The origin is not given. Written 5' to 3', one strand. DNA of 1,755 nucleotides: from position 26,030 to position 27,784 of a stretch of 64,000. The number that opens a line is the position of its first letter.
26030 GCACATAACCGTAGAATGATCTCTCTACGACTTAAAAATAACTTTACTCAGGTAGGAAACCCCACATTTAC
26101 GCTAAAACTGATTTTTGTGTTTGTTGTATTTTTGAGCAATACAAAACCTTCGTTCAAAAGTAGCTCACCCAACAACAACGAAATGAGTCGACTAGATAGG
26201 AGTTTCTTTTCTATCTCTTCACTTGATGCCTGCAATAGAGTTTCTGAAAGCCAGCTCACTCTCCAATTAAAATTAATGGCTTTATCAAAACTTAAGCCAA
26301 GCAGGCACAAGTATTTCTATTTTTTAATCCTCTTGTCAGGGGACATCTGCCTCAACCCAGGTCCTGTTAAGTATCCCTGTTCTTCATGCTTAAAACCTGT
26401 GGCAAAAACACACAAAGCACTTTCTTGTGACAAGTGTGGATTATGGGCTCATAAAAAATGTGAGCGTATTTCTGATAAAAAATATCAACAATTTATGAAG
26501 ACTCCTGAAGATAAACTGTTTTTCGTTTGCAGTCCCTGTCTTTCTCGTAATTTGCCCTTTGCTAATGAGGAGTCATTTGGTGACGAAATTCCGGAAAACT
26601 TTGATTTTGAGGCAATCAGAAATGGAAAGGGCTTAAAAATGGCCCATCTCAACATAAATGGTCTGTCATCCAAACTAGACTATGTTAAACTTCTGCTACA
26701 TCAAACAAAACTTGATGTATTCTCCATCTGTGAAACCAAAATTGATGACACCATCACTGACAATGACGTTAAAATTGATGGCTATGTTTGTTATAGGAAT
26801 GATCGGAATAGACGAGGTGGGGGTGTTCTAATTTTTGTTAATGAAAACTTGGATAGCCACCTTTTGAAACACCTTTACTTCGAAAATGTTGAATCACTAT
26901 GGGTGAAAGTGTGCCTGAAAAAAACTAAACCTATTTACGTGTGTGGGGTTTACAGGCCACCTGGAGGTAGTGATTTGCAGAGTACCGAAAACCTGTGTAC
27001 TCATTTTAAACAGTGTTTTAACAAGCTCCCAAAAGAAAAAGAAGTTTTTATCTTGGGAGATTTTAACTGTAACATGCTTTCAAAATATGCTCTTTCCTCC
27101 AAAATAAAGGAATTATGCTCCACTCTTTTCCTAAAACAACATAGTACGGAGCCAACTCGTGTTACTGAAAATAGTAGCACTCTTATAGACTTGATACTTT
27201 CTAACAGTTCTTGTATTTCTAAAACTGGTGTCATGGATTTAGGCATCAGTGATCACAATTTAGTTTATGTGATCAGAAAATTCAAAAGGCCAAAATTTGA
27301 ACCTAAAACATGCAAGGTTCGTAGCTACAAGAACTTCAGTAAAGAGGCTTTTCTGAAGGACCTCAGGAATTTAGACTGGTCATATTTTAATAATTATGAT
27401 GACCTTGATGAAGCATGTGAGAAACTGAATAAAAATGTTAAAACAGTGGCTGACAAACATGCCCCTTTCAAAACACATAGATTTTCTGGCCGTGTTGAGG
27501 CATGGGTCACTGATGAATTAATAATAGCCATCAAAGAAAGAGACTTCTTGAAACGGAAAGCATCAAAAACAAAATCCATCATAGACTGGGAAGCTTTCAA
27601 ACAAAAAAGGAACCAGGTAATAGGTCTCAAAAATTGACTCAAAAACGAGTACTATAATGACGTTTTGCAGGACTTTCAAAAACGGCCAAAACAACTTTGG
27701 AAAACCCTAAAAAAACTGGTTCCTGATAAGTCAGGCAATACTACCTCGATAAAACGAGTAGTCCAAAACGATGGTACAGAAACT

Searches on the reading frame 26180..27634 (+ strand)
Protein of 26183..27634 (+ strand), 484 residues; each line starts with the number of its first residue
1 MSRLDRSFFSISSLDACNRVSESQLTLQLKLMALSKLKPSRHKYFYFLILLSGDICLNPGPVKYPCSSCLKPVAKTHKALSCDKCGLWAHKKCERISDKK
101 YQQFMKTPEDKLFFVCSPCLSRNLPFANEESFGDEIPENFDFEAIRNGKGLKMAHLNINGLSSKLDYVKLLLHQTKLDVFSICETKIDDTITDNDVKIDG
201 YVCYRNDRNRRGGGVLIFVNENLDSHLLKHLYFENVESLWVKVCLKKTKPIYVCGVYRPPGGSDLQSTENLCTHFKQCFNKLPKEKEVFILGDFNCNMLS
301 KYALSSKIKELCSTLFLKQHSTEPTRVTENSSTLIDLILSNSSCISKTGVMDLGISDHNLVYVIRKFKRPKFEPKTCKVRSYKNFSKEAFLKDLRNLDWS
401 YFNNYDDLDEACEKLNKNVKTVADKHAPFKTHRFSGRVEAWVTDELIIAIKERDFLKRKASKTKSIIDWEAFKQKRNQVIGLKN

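Call 10: find_homologous_proteins(query=window:26183-27634:+)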
Query seq(484 aa) (484 aa): 479 proteins with E <= 0.001 among 5274 candidates; the best 120 are listed.
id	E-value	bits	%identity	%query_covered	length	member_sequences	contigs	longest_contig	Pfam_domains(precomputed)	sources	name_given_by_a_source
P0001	0.0e+0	1091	98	100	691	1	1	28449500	PF14529.13,PF03372.30,PF27108.1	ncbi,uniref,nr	ncbi:uncharacterized protein LOC130624320 [Hydractinia symbiolongicarpus]|uniref:uncharacterized pro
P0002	3.1e-223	760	75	90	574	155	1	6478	PF14529.13,PF03372.30,PF27108.1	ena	-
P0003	1.3e-141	491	58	79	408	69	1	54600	PF14529.13,PF03372.30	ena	-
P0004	8.3e-137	475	74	56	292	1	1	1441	PF14529.13,PF03372.30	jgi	jgi:exonuclease III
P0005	1.1e-105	372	43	94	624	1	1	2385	PF14529.13,PF03372.30,PF27108.1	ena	-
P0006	2.3e-99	351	43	86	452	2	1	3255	PF14529.13,PF03372.30,PF27108.1,PF00628.36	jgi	-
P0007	1.5e-93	332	67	47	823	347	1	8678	PF00078.33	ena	-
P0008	3.1e-92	328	46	77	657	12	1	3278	PF00078.33,PF14529.13,PF03372.30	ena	-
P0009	4.9e-90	321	67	46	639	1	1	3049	PF00078.33,PF14529.13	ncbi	-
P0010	5.0e-84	301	36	93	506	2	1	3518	PF14529.13,PF03372.30,PF27108.1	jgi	jgi:hypothetical protein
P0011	6.9e-84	300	44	69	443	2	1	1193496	PF14529.13,PF03372.30,PF27108.1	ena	-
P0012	3.7e-72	262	66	38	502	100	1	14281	PF00078.33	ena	-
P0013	8.6e-69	251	33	89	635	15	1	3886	PF14529.13,PF03372.30,PF27108.1,PF00628.36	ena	-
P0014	9.5e-69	250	36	91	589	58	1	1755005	PF03372.30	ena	-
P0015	6.2e-67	244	37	77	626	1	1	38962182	PF14529.13,PF03372.30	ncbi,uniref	ncbi:uncharacterized protein [Antedon mediterranea]|uniref:uncharacterized protein n=1 Tax=Antedon m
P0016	6.0e-66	241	43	56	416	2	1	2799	PF14529.13,PF03372.30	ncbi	ncbi:MAG: endonuclease/exonuclease/phosphatase family protein, partial [Pseudomonadota bacterium]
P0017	3.9e-65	239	37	74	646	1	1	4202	PF14529.13,PF03372.30,PF27108.1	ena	-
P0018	1.9e-64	236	38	84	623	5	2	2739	PF03372.30,PF27108.1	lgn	-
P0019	1.5e-60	223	38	75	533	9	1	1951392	PF14529.13,PF03372.30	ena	-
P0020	2.9e-60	222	32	79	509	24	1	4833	PF14529.13,PF03372.30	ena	-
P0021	1.1e-59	221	34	85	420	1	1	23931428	PF14529.13,PF03372.30,PF27108.1,PF00628.36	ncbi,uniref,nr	ncbi:uncharacterized protein LOC118424326 [Branchiostoma floridae]|uniref:Uncharacterized protein LO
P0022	2.7e-59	219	37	69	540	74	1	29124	PF14529.13,PF03372.30,PF28493.1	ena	-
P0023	9.7e-58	214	36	70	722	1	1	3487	PF00078.33,PF14529.13,PF03372.30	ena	-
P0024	1.0e-57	214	32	87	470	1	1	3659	PF03372.30,PF28493.1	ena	-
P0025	4.5e-57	212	36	69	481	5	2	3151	PF14529.13,PF03372.30,PF28493.1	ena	-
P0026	5.0e-57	212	35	69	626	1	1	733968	PF03372.30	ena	-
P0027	4.0e-56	209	39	68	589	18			PF14529.13,PF03372.30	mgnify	mgnify:FL=1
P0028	6.5e-56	208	36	68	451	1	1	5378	PF14529.13,PF03372.30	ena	-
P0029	7.1e-56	208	37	69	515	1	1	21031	PF14529.13,PF03372.30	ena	-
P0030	7.8e-55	205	35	67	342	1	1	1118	PF14529.13,PF03372.30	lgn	-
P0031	1.3e-54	204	35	68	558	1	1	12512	PF03372.30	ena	-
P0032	3.1e-54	203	35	65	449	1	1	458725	PF03372.30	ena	-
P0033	8.7e-54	201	36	70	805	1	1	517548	PF00078.33,PF14529.13,PF03372.30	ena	-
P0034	1.3e-53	201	35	75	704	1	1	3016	PF00078.33,PF14529.13,PF03372.30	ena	-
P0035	3.3e-52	196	35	69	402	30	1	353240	PF14529.13,PF03372.30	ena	-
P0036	1.5e-51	194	32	70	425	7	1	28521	PF14529.13,PF03372.30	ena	-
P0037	1.5e-51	194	31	88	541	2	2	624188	PF14529.13,PF03372.30,PF27108.1,PF28493.1,PF00628.36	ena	-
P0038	2.4e-51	193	32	83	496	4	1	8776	PF14529.13,PF03372.30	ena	-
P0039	4.2e-51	192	29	88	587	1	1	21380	PF14529.13,PF03372.30,PF27108.1,PF00628.36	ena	-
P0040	6.7e-51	192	34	68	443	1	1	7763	PF03372.30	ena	-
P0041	8.0e-51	191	38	60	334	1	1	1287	PF14529.13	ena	-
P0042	1.1e-50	191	38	69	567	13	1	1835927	PF03372.30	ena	-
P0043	1.6e-50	190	32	68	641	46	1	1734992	PF14529.13,PF03372.30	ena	-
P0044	1.7e-50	190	35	68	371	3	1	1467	PF14529.13,PF03372.30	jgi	jgi:hypothetical protein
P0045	4.2e-50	189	32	68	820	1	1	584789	PF14529.13,PF03372.30,PF13472.13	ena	-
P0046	5.5e-50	189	31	70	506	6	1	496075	PF14529.13,PF03372.30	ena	-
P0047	9.5e-50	188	37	62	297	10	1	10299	PF14529.13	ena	-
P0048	9.7e-50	188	34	71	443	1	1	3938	PF14529.13,PF03372.30,PF28493.1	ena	-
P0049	1.1e-49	188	34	65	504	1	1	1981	PF14529.13,PF03372.30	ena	-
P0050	1.5e-49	187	33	68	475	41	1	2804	PF14529.13,PF03372.30,PF27108.1,PF00628.36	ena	-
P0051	7.3e-49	185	35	68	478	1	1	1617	PF14529.13,PF03372.30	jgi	-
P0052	1.3e-48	184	35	68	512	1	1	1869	PF14529.13,PF03372.30,PF28493.1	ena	-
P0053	1.3e-48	184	30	92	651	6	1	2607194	PF03372.30,PF28493.1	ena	-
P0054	1.6e-48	184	29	89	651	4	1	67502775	PF14529.13,PF03372.30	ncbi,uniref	ncbi:uncharacterized protein [Amphiura filiformis]|uniref:uncharacterized protein n=1 Tax=Amphiura f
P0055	2.7e-48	183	41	56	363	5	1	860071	PF14529.13,PF03372.30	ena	-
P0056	3.0e-48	183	37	60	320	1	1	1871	PF14529.13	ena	-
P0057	6.1e-48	182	34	76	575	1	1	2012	PF03372.30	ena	-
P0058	1.4e-47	181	33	68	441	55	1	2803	PF14529.13,PF03372.30,PF27108.1,PF00628.36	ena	-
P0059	1.9e-47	180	35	64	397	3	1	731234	PF03372.30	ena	-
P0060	2.2e-47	180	36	71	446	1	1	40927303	PF14529.13,PF03372.30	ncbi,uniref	ncbi:uncharacterized protein [Antedon mediterranea]|uniref:uncharacterized protein n=1 Tax=Antedon m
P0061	2.5e-47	180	36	68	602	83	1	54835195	PF00078.33,PF14529.13,PF03372.30,PF28493.1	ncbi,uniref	ncbi:uncharacterized protein [Montipora foliosa]|uniref:uncharacterized protein n=1 Tax=Montipora fo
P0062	6.3e-47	178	31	68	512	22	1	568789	PF14529.13,PF03372.30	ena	-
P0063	1.9e-46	177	33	60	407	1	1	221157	PF14529.13,PF03372.30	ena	-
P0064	1.9e-46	177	36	66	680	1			PF14529.13,PF03372.30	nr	nr:unnamed protein product [Callosobruchus chinensis]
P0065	3.0e-46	176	36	64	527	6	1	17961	PF14529.13,PF03372.30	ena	-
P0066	4.7e-46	176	35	80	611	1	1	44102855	PF14529.13,PF03372.30,PF00628.36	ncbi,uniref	ncbi:uncharacterized protein [Argopecten irradians]|uniref:uncharacterized protein n=1 Tax=Argopecte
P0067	4.9e-46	176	34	62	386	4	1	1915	PF03372.30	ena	-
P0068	5.4e-46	175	37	54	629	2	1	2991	PF14529.13,PF03372.30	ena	-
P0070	7.2e-46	175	34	69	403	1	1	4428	PF14529.13,PF03372.30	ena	-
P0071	8.1e-46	175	36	60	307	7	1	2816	PF03372.30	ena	-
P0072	1.5e-45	174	38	56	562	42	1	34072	PF00078.33,PF03372.30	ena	-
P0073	1.7e-45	174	39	51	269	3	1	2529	PF14529.13,PF03372.30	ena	-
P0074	2.4e-45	173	36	66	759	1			PF14529.13,PF03372.30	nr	nr:unnamed protein product [Callosobruchus chinensis]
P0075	3.0e-45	173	36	61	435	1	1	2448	PF14529.13,PF03372.30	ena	-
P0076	3.2e-45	173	32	73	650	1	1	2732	PF14529.13,PF03372.30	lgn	-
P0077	6.1e-45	172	30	83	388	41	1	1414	PF03372.30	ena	-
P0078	8.9e-45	171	32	69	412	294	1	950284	PF14529.13,PF03372.30,PF28493.1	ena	-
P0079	2.3e-44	170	29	89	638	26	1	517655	PF03372.30,PF27108.1,PF00628.36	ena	-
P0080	3.0e-44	170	29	90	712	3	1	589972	PF14529.13,PF03372.30,PF27108.1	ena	-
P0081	3.0e-44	170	32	63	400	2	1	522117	PF14529.13,PF03372.30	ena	-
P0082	3.0e-44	170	32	68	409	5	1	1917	PF14529.13,PF03372.30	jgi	jgi:hypothetical protein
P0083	5.2e-44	169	34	70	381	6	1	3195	PF14529.13,PF03372.30,PF27108.1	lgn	-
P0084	8.0e-44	168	34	70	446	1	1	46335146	PF14529.13,PF03372.30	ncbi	ncbi:hypothetical protein SRHO_G00106050 [Serrasalmus rhombeus]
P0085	8.3e-44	168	33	69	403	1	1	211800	PF03372.30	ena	-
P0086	1.6e-43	167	33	68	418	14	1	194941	PF14529.13,PF03372.30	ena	-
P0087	2.8e-43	166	30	70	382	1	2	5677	PF14529.13,PF03372.30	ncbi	-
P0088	3.6e-43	166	35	66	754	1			PF14529.13,PF03372.30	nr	nr:unnamed protein product [Callosobruchus chinensis]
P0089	5.3e-43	166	33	61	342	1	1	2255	PF14529.13,PF03372.30,PF27108.1,PF00628.36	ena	-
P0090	1.2e-42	164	39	46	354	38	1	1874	PF03372.30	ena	-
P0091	4.5e-42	162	33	69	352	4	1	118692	PF14529.13,PF03372.30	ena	-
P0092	4.8e-42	162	33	69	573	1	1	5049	PF14529.13,PF03372.30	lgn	-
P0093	1.2e-41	161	35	55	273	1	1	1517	PF14529.13,PF03372.30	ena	-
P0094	2.2e-41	160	31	65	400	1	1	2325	PF14529.13,PF03372.30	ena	-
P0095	3.1e-41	160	33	69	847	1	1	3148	PF00078.33,PF14529.13,PF03372.30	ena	-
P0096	3.5e-41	160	28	69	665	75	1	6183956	PF14529.13,PF27108.1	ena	-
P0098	8.1e-41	158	33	59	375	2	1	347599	PF14529.13,PF03372.30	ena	-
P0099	3.5e-40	156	32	65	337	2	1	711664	PF14529.13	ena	-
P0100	5.5e-40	156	33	66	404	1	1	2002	PF03372.30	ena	-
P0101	5.9e-40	156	36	53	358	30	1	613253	PF14529.13,PF03372.30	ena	-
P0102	5.9e-40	155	37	61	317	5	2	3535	PF14529.13,PF03372.30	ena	-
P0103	7.5e-40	155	36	46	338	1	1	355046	PF03372.30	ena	-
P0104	7.9e-40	155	32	83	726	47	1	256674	PF03372.30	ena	-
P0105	1.5e-39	154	32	69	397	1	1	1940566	PF14529.13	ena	-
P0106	2.8e-39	153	32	65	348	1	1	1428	PF14529.13,PF03372.30,PF27108.1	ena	-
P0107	3.1e-39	153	34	60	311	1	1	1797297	PF14529.13,PF03372.30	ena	-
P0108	3.4e-39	153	39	49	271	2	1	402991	PF03372.30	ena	-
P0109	3.6e-39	153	35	69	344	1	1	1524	PF14529.13,PF03372.30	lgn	-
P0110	2.6e-38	150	40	49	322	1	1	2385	PF14529.13,PF03372.30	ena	-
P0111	5.9e-38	149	33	69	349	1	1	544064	PF14529.13,PF03372.30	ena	-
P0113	7.9e-38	148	33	68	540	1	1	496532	PF14529.13,PF03372.30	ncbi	ncbi:unnamed protein product, partial [Callosobruchus maculatus]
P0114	2.7e-37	147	32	68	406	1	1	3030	PF14529.13,PF03372.30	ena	-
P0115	4.6e-37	146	32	67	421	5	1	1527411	PF14529.13,PF03372.30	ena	-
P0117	9.4e-36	142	33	66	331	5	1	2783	PF14529.13,PF03372.30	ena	-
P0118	1.2e-35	141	31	68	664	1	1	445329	PF00078.33,PF14529.13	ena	-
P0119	2.1e-35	140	33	55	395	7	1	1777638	PF03372.30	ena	-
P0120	2.5e-35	140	33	58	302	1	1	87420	PF14529.13,PF03372.30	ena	-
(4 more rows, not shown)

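Call 15: find_encoding_contigs(protein=P0001, flank=10000, max_places=6)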
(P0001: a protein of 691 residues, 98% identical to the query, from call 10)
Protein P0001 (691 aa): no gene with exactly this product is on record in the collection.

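Call 17: find_encoding_contigs(protein=P0002, flank=6000, max_places=10)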
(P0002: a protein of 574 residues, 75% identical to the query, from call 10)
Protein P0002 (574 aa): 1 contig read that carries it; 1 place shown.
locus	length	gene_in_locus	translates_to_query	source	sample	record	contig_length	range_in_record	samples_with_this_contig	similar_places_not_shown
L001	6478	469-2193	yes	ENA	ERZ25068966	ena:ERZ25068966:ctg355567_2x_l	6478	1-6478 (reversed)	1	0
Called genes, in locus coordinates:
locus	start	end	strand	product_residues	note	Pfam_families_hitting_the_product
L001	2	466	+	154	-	?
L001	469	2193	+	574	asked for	PF27108:PHD_Pygo, PF03372:Exo_endo_phos, PF14529:Exo_endo_phos_2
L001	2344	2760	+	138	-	PF00078:RVT_1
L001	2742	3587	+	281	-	PF00078:RVT_1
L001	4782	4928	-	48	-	-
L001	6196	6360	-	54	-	-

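Call 69: predict_structure(alignment_id=A5)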
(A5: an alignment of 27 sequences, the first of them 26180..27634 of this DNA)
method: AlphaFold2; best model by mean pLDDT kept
length: 485 residues; sequences in the alignment: 27
mean_pLDDT: 82.7   pTM: 0.53
mean pLDDT of the five models: 82.7, 82.5, 81.6, 80.7, 80.4
residues with pLDDT >= 90: 236; 70-90: 149; 50-70: 64; < 50: 36
segments of 3 or more residues with pLDDT < 50: 1-10, 36-39, 54-61, 127-139
pLDDT, mean of each block of 10 residues (from residue 1): 40 57 61 52 54 46 74 84 90 91 88 86 59 42 85 96 90 94 92 90 92 88 96 90 91 95 83 95 93 95 90 96 90 93 94 90 88 67 90 91 85 89 92 66 75 94 94 95 84
secondary structure, 60 per line:
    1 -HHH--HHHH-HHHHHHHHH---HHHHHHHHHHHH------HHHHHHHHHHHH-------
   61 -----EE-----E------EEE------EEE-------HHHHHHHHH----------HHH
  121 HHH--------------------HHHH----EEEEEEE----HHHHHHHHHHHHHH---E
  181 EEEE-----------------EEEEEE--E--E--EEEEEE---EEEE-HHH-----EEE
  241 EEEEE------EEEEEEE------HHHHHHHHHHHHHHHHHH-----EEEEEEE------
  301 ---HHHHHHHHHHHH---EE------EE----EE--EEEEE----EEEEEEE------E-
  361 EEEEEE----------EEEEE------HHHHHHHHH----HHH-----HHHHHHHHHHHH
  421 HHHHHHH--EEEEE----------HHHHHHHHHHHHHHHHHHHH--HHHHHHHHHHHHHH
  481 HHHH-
elements in order: H7-10 H12-20 H24-35 H42-53 E80-82 E89-91 H99-107 H118-123 H144-147 E152-158 H163-176 E180-184 E202-207 E216-221 E225-228 E238-245 E252-258 H265-282 E288-294 H304-315 E337-341 E346-352 E361-366 E377-381 H388-396 H409-427 E430-434 H445-464 H467-484

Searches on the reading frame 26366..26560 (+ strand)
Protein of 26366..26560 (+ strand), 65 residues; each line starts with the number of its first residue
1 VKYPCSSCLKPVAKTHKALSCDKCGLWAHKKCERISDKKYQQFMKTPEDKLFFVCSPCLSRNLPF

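Call 52: search_protein_families(library=pfam, proteins=[window:26366-26560:+], max_evalue=0.01)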
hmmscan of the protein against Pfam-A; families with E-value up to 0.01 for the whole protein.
window:26366-26560:+ (65 aa): 3 families
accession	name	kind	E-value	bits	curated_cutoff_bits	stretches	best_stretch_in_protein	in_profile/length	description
PF00628.35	PHD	-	8.1e-07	29.4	24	1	5-58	1-47/47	PHD-finger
PF00130.28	C1_1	-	0.00012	22.2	26.5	1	5-38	14-48/53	Phorbol esters/diacylglycerol binding domain (C1 domain)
PF03107.22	C1_2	-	0.0005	20.8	26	1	2-32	17-47/48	C1 domain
